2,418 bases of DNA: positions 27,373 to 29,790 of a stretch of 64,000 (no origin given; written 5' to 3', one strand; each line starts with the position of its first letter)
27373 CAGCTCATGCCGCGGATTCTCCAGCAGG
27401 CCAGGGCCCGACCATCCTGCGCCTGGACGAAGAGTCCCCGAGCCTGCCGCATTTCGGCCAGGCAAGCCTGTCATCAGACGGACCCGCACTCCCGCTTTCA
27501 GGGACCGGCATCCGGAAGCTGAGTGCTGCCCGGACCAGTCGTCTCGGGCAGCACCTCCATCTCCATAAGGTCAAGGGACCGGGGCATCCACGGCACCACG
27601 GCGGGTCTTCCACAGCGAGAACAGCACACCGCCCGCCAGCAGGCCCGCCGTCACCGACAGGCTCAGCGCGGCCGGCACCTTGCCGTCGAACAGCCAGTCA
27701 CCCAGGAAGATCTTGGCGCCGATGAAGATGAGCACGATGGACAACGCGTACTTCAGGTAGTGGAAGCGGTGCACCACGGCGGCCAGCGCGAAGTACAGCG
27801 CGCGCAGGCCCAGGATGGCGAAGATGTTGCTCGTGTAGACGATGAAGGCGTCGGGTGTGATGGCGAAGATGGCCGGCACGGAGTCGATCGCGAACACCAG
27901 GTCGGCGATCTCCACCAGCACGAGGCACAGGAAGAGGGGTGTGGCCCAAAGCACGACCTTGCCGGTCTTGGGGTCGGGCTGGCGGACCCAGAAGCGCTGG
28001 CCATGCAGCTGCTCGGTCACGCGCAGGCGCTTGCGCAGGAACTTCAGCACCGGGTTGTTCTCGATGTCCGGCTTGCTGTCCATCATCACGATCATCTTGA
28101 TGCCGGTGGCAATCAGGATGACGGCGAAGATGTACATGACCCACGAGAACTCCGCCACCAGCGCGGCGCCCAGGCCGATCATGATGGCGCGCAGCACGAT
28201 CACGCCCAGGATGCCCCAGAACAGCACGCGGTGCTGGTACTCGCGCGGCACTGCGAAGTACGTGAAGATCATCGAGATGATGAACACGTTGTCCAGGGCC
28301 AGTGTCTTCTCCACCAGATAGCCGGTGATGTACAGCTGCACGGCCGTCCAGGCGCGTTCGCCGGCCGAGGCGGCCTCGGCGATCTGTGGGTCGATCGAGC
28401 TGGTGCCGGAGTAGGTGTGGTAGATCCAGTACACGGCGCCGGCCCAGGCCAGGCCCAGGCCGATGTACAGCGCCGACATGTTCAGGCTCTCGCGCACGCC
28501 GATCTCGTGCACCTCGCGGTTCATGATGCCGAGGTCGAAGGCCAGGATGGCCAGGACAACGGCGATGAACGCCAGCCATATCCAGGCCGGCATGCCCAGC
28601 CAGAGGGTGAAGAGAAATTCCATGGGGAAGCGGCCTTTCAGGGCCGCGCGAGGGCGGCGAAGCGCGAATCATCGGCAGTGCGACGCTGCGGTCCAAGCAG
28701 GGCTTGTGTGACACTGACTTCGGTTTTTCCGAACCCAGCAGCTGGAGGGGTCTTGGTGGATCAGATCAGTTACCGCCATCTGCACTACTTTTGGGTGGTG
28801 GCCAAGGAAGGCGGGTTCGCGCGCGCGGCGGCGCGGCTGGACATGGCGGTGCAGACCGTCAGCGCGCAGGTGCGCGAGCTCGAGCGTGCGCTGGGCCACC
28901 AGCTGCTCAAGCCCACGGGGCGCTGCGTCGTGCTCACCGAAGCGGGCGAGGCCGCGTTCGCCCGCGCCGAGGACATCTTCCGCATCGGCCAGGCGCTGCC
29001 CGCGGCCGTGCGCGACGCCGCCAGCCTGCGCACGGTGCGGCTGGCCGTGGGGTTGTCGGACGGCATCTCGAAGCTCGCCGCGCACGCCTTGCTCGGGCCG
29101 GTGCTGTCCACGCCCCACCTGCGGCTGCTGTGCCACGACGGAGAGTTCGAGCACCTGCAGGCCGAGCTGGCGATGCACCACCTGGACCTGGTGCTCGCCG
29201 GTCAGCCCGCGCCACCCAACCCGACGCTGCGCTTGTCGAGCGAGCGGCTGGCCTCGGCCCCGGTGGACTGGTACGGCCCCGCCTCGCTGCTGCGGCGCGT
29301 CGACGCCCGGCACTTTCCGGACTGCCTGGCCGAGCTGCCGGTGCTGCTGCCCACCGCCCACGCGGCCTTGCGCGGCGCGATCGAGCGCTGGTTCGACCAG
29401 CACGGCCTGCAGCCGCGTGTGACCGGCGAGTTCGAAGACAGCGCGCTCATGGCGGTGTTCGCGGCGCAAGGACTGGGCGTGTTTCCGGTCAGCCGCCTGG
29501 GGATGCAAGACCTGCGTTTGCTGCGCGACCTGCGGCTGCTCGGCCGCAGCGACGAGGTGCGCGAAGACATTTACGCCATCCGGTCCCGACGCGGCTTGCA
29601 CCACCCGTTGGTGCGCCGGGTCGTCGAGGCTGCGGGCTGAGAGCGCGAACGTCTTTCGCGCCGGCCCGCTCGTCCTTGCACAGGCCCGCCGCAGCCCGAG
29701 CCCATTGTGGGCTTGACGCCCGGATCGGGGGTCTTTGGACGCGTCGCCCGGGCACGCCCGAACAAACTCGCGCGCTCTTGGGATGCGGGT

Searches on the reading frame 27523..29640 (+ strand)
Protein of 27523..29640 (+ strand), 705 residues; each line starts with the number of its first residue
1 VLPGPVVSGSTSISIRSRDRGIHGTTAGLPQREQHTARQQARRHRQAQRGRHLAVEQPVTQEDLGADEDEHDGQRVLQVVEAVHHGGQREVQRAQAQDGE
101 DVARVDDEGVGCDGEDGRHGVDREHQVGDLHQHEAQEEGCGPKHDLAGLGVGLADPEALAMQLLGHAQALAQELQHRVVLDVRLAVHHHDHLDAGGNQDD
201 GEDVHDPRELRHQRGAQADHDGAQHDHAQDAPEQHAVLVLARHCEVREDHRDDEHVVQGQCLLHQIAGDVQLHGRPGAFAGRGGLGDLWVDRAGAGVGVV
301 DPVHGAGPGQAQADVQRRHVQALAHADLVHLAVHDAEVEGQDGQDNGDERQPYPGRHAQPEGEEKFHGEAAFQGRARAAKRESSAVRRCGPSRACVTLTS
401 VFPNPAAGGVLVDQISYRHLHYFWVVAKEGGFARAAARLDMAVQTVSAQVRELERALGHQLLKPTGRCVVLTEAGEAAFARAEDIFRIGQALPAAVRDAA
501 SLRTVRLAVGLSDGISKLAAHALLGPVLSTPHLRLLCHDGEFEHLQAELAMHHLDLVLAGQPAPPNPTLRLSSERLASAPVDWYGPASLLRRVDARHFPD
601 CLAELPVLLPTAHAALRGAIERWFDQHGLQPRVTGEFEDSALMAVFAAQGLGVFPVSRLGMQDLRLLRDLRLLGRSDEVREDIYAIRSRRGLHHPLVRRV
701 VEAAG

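Call 10: search_protein_families(library=pfam, proteins=[window:27523-29640:+], max_evalue=0.001)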
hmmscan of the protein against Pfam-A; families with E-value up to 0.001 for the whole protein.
window:27523-29640:+ (705 aa): 2 families
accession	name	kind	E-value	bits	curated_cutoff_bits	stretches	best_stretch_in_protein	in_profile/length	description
PF00126.33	HTH_1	-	4.6e-18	65.3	26.6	1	418-476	2-60/60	Bacterial regulatory helix-turn-helix protein, lysR family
PF03466.25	LysR_substrate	-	1.1e-15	58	28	1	529-703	31-203/209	LysR substrate binding domain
